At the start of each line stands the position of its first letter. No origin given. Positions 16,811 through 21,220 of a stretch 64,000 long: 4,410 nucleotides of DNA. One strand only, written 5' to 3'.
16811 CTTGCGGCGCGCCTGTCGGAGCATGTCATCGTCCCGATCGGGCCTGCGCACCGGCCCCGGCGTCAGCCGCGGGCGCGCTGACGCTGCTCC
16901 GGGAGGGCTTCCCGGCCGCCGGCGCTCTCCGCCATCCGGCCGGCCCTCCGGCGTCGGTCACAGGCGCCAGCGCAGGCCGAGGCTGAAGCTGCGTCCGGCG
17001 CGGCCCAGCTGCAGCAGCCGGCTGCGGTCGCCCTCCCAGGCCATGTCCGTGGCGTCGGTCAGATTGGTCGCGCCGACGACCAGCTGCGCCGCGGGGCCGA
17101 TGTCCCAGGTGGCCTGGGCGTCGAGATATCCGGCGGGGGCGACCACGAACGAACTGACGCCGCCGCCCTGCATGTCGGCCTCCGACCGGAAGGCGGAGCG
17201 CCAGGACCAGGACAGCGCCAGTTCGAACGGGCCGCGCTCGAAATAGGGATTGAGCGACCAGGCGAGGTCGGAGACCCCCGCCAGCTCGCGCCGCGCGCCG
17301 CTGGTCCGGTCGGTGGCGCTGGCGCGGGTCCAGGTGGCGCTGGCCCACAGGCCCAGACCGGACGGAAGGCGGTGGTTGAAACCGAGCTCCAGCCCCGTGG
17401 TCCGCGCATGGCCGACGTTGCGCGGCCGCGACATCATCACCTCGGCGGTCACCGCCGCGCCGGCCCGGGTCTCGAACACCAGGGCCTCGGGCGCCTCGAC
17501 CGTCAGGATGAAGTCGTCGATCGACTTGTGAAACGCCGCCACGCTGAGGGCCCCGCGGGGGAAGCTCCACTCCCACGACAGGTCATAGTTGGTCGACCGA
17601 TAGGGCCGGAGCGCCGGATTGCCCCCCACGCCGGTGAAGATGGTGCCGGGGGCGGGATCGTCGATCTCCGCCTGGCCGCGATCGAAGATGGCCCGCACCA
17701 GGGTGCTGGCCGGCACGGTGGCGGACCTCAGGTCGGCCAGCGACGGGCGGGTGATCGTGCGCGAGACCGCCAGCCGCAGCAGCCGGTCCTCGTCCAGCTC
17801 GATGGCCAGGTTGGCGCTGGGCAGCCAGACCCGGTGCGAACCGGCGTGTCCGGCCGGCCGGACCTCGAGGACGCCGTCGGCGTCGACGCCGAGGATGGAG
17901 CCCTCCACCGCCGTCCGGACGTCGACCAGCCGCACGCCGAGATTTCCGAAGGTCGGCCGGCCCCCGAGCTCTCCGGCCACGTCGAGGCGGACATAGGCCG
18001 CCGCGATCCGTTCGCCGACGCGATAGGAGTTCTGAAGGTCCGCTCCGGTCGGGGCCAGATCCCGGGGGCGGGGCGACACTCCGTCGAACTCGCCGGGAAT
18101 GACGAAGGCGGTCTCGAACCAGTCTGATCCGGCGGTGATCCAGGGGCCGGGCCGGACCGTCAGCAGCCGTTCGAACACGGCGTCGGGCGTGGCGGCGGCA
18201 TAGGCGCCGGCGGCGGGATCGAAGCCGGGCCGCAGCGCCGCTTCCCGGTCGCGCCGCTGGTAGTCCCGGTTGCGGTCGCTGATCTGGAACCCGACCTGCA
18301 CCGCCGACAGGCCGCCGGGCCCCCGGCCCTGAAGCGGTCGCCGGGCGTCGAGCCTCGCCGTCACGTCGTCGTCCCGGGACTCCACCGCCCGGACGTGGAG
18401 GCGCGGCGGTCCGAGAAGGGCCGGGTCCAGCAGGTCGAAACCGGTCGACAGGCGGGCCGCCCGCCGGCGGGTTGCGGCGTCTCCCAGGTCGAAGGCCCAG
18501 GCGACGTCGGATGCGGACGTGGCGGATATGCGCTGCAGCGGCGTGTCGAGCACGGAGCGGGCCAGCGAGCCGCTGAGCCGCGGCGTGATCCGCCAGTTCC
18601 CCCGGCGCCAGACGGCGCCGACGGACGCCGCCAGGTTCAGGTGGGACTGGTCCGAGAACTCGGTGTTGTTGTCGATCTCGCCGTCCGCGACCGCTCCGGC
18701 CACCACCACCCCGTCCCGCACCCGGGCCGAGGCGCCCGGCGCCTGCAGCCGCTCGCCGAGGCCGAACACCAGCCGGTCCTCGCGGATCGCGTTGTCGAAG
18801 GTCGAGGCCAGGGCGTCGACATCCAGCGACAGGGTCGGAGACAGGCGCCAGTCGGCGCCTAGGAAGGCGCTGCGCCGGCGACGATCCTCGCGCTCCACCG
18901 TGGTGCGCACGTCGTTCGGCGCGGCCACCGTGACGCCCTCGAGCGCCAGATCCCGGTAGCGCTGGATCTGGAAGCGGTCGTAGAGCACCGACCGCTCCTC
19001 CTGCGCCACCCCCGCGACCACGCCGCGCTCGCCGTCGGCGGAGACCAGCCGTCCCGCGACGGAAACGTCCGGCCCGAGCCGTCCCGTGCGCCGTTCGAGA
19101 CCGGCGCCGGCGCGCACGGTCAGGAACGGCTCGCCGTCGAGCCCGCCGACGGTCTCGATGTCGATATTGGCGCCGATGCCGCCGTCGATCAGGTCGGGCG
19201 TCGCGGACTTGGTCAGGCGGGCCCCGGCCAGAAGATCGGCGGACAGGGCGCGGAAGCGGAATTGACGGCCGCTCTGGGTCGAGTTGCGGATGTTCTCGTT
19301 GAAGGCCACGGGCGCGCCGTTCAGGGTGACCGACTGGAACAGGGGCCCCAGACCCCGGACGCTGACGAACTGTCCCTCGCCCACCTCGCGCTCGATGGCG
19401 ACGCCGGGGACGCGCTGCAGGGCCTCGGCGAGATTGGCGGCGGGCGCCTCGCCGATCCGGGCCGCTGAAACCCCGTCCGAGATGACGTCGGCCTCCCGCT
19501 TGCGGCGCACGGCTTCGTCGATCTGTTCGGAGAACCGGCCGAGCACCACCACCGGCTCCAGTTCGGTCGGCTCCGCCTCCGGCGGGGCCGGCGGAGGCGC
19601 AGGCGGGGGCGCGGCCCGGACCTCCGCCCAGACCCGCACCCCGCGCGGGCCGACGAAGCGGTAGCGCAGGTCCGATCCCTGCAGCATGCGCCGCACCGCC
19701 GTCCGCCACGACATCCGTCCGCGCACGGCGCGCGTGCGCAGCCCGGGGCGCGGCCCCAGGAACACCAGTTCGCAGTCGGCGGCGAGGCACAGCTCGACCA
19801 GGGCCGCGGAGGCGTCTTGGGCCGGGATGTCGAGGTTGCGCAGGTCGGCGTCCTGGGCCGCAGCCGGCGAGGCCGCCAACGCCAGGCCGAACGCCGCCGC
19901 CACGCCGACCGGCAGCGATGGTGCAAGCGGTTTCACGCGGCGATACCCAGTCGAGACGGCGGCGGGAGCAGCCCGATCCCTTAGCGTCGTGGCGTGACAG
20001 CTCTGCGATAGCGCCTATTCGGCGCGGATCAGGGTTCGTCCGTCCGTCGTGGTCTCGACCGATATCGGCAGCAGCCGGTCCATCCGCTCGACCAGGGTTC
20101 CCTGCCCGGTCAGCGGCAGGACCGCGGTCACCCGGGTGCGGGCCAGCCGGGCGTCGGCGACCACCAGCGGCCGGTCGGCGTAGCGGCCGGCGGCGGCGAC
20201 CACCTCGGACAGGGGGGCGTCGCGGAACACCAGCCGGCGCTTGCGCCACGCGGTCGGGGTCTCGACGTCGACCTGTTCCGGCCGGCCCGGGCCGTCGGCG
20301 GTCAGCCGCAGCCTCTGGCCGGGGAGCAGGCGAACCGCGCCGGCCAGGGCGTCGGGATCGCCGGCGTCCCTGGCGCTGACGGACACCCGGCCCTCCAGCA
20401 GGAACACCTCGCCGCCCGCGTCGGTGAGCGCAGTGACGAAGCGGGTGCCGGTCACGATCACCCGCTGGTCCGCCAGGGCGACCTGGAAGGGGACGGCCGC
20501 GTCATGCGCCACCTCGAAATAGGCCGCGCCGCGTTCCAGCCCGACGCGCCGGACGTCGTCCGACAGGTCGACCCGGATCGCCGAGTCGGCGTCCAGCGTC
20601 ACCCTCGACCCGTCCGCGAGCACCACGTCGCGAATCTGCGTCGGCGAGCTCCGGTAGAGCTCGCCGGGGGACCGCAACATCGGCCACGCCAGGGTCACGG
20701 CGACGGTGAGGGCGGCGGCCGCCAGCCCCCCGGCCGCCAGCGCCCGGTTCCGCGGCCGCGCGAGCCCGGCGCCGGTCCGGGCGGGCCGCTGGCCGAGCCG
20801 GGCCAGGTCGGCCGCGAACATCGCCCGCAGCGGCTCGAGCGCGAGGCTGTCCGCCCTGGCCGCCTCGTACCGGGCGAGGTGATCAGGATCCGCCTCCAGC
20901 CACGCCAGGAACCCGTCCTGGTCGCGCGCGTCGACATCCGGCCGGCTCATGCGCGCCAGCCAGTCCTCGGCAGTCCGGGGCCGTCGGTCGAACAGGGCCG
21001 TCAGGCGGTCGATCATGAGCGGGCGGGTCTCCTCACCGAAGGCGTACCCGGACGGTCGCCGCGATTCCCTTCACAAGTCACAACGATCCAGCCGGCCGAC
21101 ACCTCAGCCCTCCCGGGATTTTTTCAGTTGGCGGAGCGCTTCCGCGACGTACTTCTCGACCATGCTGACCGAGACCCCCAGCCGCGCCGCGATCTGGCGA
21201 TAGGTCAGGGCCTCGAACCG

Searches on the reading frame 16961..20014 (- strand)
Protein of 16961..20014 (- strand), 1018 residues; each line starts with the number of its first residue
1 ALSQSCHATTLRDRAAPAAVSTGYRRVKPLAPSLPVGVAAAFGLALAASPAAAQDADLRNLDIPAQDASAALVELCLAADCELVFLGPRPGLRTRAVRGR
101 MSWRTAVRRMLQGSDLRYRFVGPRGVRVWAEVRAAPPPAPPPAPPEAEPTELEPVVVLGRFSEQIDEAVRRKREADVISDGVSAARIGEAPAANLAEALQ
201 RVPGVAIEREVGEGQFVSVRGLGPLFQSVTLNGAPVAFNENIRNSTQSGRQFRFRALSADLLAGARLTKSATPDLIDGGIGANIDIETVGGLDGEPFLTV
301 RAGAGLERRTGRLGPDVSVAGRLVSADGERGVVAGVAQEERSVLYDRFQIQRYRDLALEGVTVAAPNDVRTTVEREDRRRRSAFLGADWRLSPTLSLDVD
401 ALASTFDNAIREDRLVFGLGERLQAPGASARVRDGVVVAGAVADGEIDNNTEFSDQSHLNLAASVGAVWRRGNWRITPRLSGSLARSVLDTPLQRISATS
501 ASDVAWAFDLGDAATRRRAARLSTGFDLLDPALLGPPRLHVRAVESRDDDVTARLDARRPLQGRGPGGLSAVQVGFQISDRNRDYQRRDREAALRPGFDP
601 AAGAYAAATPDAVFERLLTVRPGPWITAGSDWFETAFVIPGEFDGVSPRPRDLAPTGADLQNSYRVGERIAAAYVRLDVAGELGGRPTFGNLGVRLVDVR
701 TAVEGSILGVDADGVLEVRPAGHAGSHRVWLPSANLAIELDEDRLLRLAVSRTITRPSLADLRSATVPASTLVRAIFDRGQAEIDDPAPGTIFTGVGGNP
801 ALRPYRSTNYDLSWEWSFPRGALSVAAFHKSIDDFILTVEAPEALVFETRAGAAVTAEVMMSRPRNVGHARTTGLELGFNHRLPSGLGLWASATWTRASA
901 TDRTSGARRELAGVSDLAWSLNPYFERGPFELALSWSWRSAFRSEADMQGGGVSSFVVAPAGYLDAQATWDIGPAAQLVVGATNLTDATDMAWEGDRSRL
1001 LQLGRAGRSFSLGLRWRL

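Call 54: search_protein_families(library=pfam, proteins=[window:16961-20014:-])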
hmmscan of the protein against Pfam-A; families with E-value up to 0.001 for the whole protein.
window:16961-20014:- (1018 aa): 4 families
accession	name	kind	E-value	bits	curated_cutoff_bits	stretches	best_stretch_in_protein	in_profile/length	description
PF00593.30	TonB_dep_Rec_b-barrel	-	2.6e-35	123.6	27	1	571-985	79-436/436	TonB dependent receptor-like, beta-barrel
PF07715.20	Plug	-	6.5e-11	43.1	23.9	1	173-256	3-79/107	TonB-dependent Receptor Plug Domain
PF14905.12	OMP_b-brl_3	-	1e-07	31.8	27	1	797-894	208-291/408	Outer membrane protein beta-barrel family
PF07660.19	STN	-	1.6e-05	25.1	28.4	1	91-127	12-48/52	Secretin and TonB N terminus short domain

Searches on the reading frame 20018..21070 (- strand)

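Call 54: search_protein_families(library=pfam, proteins=[window:20018-21070:-])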
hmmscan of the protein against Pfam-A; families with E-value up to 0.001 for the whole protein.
window:20018-21070:- (351 aa): 2 families
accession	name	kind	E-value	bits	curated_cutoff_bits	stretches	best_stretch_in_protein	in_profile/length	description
PF04773.18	FecR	-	1.9e-18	67.1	24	1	139-229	3-96/97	FecR protein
PF16220.10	DUF4880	-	3.6e-08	33.6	25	1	34-72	3-41/43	Domain of unknown function (DUF4880)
